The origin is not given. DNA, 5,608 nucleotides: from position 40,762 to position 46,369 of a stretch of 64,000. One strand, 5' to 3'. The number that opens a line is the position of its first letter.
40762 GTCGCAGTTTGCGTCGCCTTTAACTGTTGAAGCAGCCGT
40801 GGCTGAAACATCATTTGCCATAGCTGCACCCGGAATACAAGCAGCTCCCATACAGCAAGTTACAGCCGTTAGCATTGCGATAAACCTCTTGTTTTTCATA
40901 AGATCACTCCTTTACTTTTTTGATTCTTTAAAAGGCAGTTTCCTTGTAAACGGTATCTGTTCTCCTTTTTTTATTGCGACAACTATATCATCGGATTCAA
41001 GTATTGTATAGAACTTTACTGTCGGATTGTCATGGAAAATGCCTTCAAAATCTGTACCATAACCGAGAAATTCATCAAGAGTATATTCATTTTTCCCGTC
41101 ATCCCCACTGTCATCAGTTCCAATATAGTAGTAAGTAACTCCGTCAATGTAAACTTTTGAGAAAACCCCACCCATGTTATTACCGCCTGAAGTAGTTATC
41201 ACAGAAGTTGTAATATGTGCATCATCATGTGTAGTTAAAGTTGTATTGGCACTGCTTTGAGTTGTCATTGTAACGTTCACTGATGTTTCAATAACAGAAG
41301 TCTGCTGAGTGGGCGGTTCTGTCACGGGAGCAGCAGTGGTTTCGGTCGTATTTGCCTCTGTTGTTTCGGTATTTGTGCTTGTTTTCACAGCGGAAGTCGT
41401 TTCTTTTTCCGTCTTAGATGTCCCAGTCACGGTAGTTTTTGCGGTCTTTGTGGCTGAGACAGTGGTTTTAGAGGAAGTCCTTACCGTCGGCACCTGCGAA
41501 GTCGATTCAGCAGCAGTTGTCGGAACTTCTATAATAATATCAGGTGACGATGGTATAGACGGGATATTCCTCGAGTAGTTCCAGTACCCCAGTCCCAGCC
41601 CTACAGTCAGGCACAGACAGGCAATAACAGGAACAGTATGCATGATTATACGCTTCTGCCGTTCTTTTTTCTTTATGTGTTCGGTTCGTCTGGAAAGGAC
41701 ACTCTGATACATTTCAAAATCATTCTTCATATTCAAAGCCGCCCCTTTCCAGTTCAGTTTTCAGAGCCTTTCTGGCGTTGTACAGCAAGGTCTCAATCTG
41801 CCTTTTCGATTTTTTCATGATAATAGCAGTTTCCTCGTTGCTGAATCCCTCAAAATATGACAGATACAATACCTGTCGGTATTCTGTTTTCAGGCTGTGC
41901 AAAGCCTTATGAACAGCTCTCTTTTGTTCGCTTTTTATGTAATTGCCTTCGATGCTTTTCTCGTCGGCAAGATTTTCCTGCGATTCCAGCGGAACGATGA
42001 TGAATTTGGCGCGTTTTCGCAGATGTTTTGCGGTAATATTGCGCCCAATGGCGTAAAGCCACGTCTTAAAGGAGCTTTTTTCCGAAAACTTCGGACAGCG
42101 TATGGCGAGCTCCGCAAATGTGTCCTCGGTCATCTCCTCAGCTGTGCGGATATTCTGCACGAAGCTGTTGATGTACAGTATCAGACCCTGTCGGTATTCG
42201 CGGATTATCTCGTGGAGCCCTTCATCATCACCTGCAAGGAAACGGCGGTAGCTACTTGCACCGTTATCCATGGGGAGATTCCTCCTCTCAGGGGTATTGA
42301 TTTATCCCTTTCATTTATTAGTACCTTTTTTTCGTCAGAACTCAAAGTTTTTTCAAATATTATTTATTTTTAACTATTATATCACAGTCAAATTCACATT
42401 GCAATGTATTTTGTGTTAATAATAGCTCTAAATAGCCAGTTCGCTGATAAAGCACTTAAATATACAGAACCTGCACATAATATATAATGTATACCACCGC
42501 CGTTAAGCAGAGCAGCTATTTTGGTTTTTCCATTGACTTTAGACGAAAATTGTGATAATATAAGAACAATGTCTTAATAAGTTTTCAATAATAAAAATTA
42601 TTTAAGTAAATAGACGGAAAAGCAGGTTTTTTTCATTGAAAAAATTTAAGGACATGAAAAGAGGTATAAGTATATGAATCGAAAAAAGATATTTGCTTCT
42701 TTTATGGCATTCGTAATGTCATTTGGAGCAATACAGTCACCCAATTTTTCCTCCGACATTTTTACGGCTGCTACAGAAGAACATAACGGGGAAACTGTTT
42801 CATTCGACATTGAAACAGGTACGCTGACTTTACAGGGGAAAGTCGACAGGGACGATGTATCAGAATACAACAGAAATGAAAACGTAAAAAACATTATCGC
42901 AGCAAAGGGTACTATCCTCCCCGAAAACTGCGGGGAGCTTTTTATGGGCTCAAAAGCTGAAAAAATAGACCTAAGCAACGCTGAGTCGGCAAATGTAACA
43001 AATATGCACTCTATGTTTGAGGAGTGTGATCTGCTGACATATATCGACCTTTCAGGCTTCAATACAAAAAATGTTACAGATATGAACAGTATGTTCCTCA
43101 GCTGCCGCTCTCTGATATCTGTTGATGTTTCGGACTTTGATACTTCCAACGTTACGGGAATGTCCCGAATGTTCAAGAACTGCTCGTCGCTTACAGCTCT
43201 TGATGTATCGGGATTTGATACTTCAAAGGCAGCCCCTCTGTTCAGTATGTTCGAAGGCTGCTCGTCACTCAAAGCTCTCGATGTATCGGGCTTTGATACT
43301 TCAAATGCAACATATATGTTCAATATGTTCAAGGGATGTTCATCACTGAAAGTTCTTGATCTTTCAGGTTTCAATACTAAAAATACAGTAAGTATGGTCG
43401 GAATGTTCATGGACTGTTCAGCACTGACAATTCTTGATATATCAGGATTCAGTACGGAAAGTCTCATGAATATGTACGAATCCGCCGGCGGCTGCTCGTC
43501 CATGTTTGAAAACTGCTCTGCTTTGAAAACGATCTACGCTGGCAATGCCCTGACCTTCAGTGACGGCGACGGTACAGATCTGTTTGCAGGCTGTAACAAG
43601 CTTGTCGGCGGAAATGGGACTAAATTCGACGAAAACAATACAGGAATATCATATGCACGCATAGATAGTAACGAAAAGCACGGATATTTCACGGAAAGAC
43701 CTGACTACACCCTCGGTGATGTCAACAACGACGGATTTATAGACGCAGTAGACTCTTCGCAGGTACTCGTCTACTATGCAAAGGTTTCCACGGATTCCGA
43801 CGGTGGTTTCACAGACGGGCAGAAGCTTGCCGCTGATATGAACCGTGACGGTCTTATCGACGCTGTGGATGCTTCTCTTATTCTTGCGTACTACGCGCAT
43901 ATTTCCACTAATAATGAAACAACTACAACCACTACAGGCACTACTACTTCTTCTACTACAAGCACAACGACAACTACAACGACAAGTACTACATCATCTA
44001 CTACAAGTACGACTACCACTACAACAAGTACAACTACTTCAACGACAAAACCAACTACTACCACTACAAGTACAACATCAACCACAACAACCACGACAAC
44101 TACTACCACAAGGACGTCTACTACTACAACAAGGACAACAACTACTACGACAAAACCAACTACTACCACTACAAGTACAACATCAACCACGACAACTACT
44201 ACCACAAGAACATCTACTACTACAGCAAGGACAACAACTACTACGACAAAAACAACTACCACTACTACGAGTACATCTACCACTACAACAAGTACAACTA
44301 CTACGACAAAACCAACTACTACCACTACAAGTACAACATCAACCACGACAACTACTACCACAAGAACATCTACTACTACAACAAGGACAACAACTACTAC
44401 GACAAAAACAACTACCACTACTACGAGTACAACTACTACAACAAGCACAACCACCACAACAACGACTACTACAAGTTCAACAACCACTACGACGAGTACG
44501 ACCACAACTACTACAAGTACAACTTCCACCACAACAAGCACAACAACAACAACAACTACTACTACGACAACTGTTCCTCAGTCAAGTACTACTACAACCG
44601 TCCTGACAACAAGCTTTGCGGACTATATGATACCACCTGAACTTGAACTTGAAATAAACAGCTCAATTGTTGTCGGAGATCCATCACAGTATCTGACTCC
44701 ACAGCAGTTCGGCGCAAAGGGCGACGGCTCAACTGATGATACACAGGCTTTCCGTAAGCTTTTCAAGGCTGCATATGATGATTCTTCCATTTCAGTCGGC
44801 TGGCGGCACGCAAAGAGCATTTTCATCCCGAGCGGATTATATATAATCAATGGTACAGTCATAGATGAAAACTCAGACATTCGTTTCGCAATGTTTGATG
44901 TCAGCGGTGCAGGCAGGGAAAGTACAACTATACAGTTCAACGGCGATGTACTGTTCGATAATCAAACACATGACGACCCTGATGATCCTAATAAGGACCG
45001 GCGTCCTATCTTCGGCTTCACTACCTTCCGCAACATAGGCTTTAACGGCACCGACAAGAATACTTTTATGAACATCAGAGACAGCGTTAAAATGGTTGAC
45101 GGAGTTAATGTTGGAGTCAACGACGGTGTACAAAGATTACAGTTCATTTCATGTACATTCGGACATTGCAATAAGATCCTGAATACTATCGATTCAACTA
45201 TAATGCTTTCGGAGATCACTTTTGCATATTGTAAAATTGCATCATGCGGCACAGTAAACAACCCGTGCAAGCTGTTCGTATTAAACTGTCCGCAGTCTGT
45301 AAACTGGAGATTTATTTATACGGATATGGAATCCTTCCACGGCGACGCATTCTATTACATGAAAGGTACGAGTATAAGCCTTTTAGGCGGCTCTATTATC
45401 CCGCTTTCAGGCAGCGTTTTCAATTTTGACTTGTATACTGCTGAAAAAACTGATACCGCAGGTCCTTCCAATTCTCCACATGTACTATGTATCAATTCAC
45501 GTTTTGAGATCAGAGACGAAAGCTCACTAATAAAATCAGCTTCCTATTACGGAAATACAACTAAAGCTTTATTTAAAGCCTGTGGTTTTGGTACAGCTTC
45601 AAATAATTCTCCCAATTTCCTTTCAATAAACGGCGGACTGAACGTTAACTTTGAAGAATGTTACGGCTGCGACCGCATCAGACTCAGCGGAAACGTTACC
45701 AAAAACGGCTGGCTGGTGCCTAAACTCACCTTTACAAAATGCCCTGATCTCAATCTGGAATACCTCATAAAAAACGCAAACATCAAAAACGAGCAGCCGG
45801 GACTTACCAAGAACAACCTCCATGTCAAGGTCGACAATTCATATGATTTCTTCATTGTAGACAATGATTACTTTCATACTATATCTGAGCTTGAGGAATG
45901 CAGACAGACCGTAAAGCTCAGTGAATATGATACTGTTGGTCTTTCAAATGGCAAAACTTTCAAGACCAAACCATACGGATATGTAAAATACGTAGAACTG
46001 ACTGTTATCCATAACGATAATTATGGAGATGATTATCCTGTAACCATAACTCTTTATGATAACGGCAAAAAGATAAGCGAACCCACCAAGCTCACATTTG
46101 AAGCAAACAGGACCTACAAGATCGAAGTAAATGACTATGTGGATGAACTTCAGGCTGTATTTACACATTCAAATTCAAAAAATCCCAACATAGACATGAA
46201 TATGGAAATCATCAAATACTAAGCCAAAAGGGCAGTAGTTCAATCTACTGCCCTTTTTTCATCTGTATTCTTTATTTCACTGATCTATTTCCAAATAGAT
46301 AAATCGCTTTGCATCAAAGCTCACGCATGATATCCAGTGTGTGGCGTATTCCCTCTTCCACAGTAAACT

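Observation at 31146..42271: Two paralogous 'ECF sigma / Thr-rich membrane protein / dockerin protein' cassettes: a possible cellulosome-linked signalling module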

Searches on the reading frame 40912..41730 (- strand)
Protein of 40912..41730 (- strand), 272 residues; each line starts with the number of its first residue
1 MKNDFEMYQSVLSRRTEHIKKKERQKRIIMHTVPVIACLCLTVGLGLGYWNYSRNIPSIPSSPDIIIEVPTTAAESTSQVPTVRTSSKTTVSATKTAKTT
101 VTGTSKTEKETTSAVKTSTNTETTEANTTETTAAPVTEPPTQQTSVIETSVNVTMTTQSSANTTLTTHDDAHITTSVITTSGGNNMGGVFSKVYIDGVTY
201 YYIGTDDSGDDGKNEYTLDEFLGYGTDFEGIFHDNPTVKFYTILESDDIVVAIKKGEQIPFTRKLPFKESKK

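Call 3: search_protein_families(library=pfam, proteins=[window:40912-41730:-], max_evalue=0.01)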
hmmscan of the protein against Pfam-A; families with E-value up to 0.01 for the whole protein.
window:40912-41730:- (272 aa): 1 family
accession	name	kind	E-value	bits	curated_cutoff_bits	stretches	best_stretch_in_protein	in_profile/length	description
PF00264.25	Tyrosinase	-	0.00039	21.3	22.6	1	45-184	55-183/214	Common central domain of tyrosinase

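Call 4: search_protein_families(library=ncbifam, proteins=[window:40912-41730:-], max_evalue=0.01)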
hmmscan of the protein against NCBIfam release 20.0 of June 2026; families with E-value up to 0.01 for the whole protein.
window:40912-41730:- (272 aa): 4 families
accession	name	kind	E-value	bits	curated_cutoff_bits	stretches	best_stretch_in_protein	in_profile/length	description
TIGR01495.1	ETRAMP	paralog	0.00034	20.6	32.75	1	12-55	36-79/85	ETRAMP family protein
NF033761.1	gliding_GltJ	equivalog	0.0011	18.1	450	1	15-160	358-507/671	adventurous gliding motility protein GltJ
NF037978.1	T2SS_GspB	equivalog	0.0029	17.9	100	1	22-132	2-106/179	type II secretion system assembly factor GspB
NF033647.1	adhesin_LEA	equivalog_domain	0.0036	16.2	200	1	82-180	67-164/656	LEA family epithelial adhesin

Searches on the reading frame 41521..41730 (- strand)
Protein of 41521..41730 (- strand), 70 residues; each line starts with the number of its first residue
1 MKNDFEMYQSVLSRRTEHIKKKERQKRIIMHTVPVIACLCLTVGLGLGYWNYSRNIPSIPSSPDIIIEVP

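Call 103: search_protein_families(library=pfam, proteins=[window:41521-41730:-], max_evalue=10)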
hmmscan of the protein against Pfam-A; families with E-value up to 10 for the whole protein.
seq(70 aa): 2 families
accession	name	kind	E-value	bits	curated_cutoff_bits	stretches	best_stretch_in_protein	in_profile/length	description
PF09716.15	ETRAMP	-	0.011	16.1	29.1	1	15-53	40-79/81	Malarial early transcribed membrane protein (ETRAMP)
PF04307.19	YdjM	-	0.078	12.9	29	1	6-53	43-88/176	YdjM inner membrane protein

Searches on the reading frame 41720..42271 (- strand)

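Call 3: search_protein_families(library=pfam, proteins=[window:41720-42271:-], max_evalue=0.01)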
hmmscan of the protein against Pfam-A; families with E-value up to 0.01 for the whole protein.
window:41720-42271:- (183 aa): 5 families
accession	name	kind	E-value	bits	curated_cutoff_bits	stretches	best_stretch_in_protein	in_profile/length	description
PF08281.18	Sigma70_r4_2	-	1.4e-12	47.5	25.7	1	118-170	2-54/54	Sigma-70, region 4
PF04542.20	Sigma70_r2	-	3.3e-09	36.9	24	1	23-89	2-70/71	Sigma-70 region 2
PF22233.2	PhyR_sigma-like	-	4.9e-07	29.9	27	1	124-168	1-45/50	Response regulator PhyR, sigma-like domain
PF04545.22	Sigma70_r4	-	5.9e-06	26.2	24.1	1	123-171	1-49/50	Sigma-70, region 4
PF07638.17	Sigma70_ECF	-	9.2e-06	26.1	21.1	1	122-175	131-184/185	ECF sigma factor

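Call 4: search_protein_families(library=ncbifam, proteins=[window:41720-42271:-], max_evalue=0.01)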
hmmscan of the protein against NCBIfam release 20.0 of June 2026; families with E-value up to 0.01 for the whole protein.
window:41720-42271:- (183 aa): 87 families (the best 25 are shown)
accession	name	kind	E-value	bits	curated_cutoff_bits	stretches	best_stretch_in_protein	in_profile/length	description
NF006930.0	PRK09415.1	subfamily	3.8e-25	88.8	198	1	18-176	17-177/179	RNA polymerase factor sigma C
TIGR02950.1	SigM_subfam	subfamily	5e-25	88.2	147.95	1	19-174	2-158/159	RNA polymerase sigma factor, SigM family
TIGR02937.1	sigma70-ECF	superfamily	7e-24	84.3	42.9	1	19-174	3-165/165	sigma-70 family RNA polymerase sigma factor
NF004113.0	PRK05602.1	equivalog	1.1e-21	77.5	208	1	30-176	58-203/211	RNA polymerase sigma factor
NF009166.1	PRK12513.1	equivalog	4.2e-21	75.5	206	1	9-175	14-187/193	RNA polymerase sigma factor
TIGR02952.1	Sig70_famx2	equivalog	1.7e-20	73.6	206.45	1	13-173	7-169/170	ECF subfamily RNA polymerase sigma factor, BldN family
TIGR02985.1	Sig70_bacteroi1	subfamily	2.7e-20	73.2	126.4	1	21-174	5-162/162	RNA polymerase sigma-70 factor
NF007223.0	PRK09641.1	equivalog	1.5e-18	67.3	209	1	11-175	12-185/187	RNA polymerase sigma factor SigW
TIGR02989.1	Sig-70_gvs1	subfamily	2.8e-18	66.3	124.55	1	21-171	5-155/158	RNA polymerase sigma-70 factor, Rhodopirellula/Verrucomicrobium family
NF008888.0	PRK11922.1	equivalog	5.5e-18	65.4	204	1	9-176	22-198/231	RNA polymerase sigma factor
NF058625.1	sigma_PG0214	equivalog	6.9e-18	64.9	130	1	20-176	7-163/170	GFO_1088 family ECF-type sigma factor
NF007216.0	PRK09638.1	equivalog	7.3e-17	61.7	194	1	12-176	13-176/180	RNA polymerase sigma factor SigY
NF053879.1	RNAPolSigSigVBac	equivalog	3.5e-16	59.3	190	1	19-175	6-156/160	RNA polymerase sigma factor SigV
NF009168.0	PRK12515.1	subfamily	3.8e-16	59.1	236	1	13-180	18-185/189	RNA polymerase sigma factor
TIGR02939.1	RpoE_Sigma70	equivalog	5.9e-16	59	236.15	1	9-174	12-186/190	RNA polymerase sigma factor RpoE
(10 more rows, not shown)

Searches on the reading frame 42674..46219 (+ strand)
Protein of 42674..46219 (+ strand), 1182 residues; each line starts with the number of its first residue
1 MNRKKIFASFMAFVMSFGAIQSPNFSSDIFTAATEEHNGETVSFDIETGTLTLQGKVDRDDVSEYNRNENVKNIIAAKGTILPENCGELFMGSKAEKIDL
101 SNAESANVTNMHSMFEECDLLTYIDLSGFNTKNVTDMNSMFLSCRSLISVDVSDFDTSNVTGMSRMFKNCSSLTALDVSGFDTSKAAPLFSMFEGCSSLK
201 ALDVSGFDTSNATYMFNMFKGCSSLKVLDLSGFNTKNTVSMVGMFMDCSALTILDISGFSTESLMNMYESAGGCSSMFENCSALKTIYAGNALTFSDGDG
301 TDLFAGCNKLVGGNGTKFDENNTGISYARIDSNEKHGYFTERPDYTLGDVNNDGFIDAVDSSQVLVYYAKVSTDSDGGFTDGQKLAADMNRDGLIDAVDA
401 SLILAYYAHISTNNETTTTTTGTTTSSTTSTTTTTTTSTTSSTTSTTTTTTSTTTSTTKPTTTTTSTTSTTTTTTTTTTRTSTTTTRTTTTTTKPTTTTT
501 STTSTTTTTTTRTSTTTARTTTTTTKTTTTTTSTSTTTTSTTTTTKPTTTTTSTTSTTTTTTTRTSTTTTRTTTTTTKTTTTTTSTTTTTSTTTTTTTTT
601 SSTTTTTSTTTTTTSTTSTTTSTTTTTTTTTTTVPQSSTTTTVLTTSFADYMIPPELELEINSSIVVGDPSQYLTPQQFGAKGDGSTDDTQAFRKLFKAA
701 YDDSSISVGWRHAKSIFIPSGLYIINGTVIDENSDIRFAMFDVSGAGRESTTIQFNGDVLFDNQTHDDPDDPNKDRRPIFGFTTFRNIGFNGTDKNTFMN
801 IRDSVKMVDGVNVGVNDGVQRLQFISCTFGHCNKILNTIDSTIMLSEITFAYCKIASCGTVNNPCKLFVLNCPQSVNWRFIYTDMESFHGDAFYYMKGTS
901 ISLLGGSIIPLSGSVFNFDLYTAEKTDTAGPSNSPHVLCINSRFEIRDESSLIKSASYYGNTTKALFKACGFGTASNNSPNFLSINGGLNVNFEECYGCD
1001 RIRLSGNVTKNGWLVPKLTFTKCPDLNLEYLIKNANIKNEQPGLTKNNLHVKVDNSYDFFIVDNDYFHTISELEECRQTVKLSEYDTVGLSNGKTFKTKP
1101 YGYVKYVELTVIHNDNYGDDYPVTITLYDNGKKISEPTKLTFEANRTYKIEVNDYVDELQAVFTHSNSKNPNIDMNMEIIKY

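Call 72: search_protein_families(library=pfam, proteins=[window:42674-46219:+], max_evalue=0.001)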
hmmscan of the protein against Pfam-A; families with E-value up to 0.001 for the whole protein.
window:42674-46219:+ (1182 aa): 3 families
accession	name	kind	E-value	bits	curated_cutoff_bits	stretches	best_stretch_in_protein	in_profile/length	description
PF03382.20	DUF285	-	2.3e-34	118.2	25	2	86-200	3-114/120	Mycoplasma protein of unknown function, DUF285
PF00404.24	Dockerin_1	-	4.6e-08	33.6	22.9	1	347-403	1-52/57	Dockerin type I domain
PF13855.12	LRR_8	-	2.2e-05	24.6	27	0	218-258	20-58/61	Leucine rich repeat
